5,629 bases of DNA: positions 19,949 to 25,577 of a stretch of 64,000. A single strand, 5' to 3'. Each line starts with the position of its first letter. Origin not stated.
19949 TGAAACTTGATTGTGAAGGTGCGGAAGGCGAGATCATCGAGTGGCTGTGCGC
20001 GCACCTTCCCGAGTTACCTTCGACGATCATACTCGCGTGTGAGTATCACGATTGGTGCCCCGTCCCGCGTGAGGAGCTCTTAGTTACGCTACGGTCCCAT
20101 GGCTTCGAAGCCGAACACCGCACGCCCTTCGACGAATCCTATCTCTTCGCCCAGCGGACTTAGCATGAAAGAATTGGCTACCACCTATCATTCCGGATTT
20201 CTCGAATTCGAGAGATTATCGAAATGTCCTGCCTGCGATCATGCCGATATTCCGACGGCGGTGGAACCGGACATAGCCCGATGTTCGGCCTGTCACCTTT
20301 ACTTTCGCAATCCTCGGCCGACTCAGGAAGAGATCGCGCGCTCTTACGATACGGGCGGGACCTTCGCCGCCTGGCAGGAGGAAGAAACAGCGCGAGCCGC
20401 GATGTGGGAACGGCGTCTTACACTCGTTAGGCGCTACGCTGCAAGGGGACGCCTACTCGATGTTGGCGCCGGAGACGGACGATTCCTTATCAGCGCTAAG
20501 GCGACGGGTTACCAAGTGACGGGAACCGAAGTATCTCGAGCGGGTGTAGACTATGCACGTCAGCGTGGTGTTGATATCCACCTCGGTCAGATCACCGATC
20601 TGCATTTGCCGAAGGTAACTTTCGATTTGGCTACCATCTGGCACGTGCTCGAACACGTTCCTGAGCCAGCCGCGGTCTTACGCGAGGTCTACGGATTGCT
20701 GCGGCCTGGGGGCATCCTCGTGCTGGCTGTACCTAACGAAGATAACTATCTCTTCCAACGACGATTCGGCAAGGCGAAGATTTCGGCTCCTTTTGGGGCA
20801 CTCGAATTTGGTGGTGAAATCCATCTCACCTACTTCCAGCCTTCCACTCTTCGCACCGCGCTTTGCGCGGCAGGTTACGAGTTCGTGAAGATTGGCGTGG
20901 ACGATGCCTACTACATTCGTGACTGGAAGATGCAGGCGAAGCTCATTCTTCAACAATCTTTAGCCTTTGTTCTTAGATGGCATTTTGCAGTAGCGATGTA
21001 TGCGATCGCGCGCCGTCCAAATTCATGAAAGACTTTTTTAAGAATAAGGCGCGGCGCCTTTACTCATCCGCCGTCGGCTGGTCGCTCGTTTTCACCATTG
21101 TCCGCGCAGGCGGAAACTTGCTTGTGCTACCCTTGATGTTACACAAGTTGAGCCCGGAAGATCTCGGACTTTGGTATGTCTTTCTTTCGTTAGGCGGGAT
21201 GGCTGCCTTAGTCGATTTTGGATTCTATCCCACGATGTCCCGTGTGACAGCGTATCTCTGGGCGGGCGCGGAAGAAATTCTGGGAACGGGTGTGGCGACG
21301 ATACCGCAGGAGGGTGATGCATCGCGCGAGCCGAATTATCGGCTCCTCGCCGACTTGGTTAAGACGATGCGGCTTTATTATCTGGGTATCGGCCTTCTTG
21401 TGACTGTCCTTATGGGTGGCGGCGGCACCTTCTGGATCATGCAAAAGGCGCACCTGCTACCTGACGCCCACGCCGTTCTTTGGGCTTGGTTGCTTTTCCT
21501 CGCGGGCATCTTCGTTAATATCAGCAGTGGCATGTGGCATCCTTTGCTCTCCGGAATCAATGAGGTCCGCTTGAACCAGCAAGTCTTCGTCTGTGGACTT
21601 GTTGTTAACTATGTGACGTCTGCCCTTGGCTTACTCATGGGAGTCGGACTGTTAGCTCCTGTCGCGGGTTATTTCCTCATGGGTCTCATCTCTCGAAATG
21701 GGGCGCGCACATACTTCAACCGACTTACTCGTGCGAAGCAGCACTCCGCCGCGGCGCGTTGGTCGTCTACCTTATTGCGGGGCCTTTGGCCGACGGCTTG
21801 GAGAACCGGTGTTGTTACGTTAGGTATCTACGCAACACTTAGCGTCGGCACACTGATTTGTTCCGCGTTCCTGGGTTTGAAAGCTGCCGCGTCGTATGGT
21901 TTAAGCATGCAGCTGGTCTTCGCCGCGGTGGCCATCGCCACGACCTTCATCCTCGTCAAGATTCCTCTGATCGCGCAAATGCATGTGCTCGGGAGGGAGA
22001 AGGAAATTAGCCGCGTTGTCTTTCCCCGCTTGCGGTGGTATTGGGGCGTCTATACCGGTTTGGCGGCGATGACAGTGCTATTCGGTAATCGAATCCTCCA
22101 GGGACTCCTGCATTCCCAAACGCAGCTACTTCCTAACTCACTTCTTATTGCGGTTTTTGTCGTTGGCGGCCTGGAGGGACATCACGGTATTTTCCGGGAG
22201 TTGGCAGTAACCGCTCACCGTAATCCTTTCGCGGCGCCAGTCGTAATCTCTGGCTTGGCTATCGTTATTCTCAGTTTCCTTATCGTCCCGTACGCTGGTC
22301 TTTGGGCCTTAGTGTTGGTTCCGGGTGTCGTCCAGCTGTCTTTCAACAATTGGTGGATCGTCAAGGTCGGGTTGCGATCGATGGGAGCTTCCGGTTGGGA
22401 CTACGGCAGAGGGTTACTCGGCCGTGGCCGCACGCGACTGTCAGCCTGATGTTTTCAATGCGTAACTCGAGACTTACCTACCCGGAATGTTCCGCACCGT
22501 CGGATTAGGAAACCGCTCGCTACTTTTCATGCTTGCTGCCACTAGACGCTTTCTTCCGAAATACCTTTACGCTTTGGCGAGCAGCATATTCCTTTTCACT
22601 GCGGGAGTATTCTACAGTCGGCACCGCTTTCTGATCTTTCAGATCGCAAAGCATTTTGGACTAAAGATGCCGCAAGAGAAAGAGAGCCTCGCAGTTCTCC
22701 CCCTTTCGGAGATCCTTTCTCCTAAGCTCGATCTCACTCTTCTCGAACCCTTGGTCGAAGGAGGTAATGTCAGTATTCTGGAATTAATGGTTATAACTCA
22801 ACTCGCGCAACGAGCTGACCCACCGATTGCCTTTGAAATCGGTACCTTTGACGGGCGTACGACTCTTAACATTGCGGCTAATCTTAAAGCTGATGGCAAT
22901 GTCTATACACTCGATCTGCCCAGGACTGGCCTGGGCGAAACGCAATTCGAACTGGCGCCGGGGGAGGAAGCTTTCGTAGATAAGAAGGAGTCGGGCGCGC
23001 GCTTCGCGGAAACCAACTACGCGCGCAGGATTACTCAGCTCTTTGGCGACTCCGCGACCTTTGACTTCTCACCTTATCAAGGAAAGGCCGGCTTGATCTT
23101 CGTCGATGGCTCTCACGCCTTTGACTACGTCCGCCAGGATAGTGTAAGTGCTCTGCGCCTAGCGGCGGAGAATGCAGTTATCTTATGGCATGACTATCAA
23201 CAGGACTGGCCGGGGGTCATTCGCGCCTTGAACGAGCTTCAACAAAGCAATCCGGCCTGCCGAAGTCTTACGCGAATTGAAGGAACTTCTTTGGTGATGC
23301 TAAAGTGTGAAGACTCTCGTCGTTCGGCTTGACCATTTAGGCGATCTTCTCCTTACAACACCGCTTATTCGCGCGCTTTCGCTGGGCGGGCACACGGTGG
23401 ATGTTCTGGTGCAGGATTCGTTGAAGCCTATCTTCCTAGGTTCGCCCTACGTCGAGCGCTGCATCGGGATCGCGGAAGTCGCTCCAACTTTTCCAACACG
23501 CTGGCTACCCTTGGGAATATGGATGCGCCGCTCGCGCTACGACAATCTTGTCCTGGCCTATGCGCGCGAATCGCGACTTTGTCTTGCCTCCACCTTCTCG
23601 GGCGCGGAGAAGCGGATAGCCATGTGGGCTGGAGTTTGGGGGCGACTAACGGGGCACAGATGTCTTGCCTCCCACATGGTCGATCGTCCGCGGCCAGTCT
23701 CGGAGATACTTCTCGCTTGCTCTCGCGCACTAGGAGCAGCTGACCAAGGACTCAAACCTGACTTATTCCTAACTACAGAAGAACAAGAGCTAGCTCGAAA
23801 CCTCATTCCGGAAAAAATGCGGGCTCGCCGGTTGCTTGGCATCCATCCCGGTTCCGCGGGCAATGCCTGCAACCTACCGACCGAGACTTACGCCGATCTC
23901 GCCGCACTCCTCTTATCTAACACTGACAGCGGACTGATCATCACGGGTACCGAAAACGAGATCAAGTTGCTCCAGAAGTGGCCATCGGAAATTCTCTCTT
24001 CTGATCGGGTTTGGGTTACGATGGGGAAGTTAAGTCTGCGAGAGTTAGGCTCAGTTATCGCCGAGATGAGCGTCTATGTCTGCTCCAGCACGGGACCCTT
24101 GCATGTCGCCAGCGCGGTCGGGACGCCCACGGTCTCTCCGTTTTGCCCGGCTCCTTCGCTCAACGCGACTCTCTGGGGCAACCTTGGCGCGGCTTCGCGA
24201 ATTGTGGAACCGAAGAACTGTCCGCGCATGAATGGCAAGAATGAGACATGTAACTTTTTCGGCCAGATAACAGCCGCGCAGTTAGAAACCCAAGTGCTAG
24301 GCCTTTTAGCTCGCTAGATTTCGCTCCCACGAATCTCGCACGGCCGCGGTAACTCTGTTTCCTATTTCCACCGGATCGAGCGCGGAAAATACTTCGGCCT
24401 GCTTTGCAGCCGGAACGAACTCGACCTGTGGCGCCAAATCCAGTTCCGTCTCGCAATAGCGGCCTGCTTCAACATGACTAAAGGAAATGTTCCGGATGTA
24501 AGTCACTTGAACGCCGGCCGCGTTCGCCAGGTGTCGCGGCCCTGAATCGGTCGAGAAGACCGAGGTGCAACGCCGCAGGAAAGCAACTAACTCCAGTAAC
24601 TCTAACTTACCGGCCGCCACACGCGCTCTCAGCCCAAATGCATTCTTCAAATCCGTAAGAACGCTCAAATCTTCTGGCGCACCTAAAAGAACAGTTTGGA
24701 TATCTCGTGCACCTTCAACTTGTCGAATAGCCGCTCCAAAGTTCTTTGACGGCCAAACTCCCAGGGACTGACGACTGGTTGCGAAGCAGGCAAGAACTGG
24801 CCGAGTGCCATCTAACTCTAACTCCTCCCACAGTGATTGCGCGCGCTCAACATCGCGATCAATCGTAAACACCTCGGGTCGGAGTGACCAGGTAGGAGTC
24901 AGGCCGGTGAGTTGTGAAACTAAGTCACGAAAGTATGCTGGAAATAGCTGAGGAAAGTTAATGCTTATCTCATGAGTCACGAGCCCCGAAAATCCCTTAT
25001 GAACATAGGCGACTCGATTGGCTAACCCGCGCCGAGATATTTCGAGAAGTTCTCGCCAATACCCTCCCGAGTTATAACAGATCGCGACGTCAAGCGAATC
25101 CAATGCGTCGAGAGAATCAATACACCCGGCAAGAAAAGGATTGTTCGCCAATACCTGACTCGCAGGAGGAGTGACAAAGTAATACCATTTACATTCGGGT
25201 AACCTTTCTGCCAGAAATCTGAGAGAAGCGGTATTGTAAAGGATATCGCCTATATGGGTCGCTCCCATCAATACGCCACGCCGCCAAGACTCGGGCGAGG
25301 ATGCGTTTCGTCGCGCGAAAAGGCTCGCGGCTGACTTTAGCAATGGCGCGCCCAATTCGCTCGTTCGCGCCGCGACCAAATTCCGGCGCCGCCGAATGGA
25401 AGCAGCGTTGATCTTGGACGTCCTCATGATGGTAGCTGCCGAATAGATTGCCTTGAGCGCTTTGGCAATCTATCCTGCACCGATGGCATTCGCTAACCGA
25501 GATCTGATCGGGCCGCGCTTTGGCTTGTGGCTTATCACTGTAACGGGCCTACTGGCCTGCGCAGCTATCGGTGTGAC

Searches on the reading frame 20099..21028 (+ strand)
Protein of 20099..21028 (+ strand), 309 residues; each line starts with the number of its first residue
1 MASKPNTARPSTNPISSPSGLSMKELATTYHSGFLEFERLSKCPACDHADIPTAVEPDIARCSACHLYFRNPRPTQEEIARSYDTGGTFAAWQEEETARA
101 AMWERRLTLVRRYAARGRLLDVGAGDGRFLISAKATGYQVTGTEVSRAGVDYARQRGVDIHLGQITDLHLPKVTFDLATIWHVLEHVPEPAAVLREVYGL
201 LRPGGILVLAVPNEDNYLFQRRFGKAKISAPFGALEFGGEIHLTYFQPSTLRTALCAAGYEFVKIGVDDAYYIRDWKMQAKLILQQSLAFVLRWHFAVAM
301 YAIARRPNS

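Call 7: search_protein_families(library=pfam, proteins=[window:20099-21028:+], max_evalue=0.001)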
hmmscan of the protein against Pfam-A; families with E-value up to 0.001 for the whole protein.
window:20099-21028:+ (309 aa): 8 families
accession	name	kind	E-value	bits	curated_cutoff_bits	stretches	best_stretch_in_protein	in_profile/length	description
PF13489.12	Methyltransf_23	-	7.4e-24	84.8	27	1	105-264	12-163/164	Methyltransferase domain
PF08241.18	Methyltransf_11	-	7.7e-21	75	21.2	1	120-209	1-95/95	Methyltransferase domain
PF08242.18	Methyltransf_12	-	1e-15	58.7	30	1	120-207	1-98/98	Methyltransferase domain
PF13649.12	Methyltransf_25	-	1.6e-15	58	27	1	120-205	2-97/97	Methyltransferase domain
PF13847.12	Methyltransf_31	-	3.1e-12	46.8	27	1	118-214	6-114/145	Methyltransferase domain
PF07021.18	MetW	-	4.7e-07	30.1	21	1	116-213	14-111/193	Methionine biosynthesis protein MetW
PF05219.18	DREV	-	0.0001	22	26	1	117-211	96-188/265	DREV methyltransferase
PF01209.24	Ubie_methyltran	-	0.00054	19.8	20.1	1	139-209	74-151/233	ubiE/COQ5 methyltransferase family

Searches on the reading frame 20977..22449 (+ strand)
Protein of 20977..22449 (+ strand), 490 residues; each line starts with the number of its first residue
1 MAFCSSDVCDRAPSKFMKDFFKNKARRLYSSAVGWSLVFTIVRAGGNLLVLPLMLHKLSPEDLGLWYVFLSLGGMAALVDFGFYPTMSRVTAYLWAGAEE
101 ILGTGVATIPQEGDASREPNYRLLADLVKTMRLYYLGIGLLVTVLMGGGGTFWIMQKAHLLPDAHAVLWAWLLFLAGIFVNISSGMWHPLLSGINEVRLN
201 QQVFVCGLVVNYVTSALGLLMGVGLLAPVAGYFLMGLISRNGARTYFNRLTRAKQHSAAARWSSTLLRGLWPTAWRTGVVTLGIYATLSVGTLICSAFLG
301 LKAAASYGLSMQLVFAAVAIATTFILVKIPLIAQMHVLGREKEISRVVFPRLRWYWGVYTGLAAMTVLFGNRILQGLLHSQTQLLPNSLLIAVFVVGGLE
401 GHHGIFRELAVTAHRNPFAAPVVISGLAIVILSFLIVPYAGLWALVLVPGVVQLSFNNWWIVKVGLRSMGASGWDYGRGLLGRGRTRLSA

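Call 7: search_protein_families(library=pfam, proteins=[window:20977-22449:+], max_evalue=0.001)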
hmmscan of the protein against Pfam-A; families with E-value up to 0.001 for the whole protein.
window:20977-22449:+ (490 aa): 0 families

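Call 42: search_solved_structures(query=window:20977-22449:+, max_evalue=10)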
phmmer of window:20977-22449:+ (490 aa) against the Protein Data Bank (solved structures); distinct sequences matched with E-value up to 10: 5.
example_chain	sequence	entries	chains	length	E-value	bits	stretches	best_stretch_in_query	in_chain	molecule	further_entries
9kz9_l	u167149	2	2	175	0.28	13.4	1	425-485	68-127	ACPI-l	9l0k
9l5v_6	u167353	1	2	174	0.29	13.3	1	431-485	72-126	ACPII-6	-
8wm6_l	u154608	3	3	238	0.8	11.9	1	431-485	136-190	cac-l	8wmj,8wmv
8oq3_C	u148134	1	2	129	1.3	11.2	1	16-74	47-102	nanobody hC3Nb1 with mutation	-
6ehg_C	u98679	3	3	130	1.5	11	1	16-73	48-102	hC3Nb1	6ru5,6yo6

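Call 45: search_protein_families(library=ncbifam, proteins=[window:20977-22449:+], max_evalue=1)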
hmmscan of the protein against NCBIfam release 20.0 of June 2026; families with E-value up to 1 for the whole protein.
window:20977-22449:+ (490 aa): 1 family
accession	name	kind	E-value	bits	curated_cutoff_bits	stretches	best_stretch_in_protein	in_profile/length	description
NF041503.1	WZX_like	subfamily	6.5e-96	322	300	1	35-459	1-421/429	O-unit flippase-like protein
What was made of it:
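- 20977..22449 (+): Wzx-like (MOP superfamily) flippase-like protein. It is one of two flippase candidates in the window, together with EamA (37446-38417), and is not part of the conserved core. NF041503 WZX_like 322 bits, above its 300-bit cutoff (call 45).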

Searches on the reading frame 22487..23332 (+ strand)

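Call 3: search_protein_families(library=pfam, proteins=[window:22487-23332:+], max_evalue=0.01)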
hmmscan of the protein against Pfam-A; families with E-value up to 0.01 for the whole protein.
window:22487-23332:+ (281 aa): 1 family
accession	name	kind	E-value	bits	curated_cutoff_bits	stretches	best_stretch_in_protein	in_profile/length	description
PF13578.12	Methyltransf_24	-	1.8e-15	58.1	26.3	1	117-237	2-105/105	Methyltransferase domain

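Call 4: search_protein_families(library=ncbifam, proteins=[window:22487-23332:+], max_evalue=0.01)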
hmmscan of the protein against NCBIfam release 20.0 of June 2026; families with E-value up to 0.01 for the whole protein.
window:22487-23332:+ (281 aa): 0 families

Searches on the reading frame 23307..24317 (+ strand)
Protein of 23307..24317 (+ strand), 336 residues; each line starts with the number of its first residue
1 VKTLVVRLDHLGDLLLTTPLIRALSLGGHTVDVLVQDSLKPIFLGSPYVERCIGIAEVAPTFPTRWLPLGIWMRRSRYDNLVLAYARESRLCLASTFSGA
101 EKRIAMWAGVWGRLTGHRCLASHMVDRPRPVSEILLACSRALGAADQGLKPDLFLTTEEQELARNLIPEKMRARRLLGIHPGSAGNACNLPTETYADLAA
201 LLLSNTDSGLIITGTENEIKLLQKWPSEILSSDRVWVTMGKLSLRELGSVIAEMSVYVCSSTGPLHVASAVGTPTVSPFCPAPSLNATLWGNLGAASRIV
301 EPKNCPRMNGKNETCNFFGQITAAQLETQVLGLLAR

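Call 3: search_protein_families(library=pfam, proteins=[window:23307-24317:+], max_evalue=0.01)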
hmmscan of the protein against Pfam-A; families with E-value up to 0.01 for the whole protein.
window:23307-24317:+ (336 aa): 1 family
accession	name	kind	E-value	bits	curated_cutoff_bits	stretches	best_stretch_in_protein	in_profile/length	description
PF01075.23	Glyco_transf_9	-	1.2e-12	48.1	22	1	123-293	63-223/247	Glycosyltransferase family 9 (heptosyltransferase)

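Call 4: search_protein_families(library=ncbifam, proteins=[window:23307-24317:+], max_evalue=0.01)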
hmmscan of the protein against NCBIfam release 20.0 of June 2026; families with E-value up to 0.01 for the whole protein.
window:23307-24317:+ (336 aa): 5 families
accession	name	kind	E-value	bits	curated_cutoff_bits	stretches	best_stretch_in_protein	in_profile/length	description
TIGR02201.1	heptsyl_trn_III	equivalog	1.8e-15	56.8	170.2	1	3-290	2-297/344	putative lipopolysaccharide heptosyltransferase III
TIGR02195.1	heptsyl_trn_II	equivalog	5.8e-12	45.4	134.6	1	3-281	2-284/339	lipopolysaccharide heptosyltransferase II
NF007742.0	PRK10422.1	equivalog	8e-10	38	467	1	237-290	246-299/352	lipopolysaccharide core heptosyltransferase RfaQ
TIGR02193.1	heptsyl_trn_I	equivalog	1.3e-09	37.7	185.3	1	138-288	147-290/320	lipopolysaccharide heptosyltransferase I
NF008162.0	PRK10916.1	equivalog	7e-08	32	569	1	1-282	1-290/348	ADP-heptose--LPS heptosyltransferase RfaF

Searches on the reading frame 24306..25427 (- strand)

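Call 3: search_protein_families(library=pfam, proteins=[window:24306-25427:-], max_evalue=0.01)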
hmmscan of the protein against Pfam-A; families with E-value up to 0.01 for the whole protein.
window:24306-25427:- (373 aa): 1 family
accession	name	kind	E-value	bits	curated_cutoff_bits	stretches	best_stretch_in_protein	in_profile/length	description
PF01075.23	Glyco_transf_9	-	2.5e-12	47.1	22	1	201-306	102-203/247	Glycosyltransferase family 9 (heptosyltransferase)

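Call 4: search_protein_families(library=ncbifam, proteins=[window:24306-25427:-], max_evalue=0.01)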
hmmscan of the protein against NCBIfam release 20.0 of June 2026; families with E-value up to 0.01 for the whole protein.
window:24306-25427:- (373 aa): 5 families
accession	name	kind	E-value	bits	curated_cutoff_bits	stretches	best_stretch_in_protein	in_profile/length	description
TIGR02193.1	heptsyl_trn_I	equivalog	2.5e-08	33.5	185.3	1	204-309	179-278/320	lipopolysaccharide heptosyltransferase I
TIGR02195.1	heptsyl_trn_II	equivalog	1.6e-07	30.8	134.6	1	194-304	159-274/339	lipopolysaccharide heptosyltransferase II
NF007742.0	PRK10422.1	equivalog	2.8e-05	23.1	467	1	196-305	169-281/352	lipopolysaccharide core heptosyltransferase RfaQ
TIGR02201.1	heptsyl_trn_III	equivalog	4.2e-05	22.7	170.2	1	204-307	175-281/344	putative lipopolysaccharide heptosyltransferase III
NF008162.0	PRK10916.1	equivalog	0.0034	16.6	569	1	197-303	168-278/348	ADP-heptose--LPS heptosyltransferase RfaF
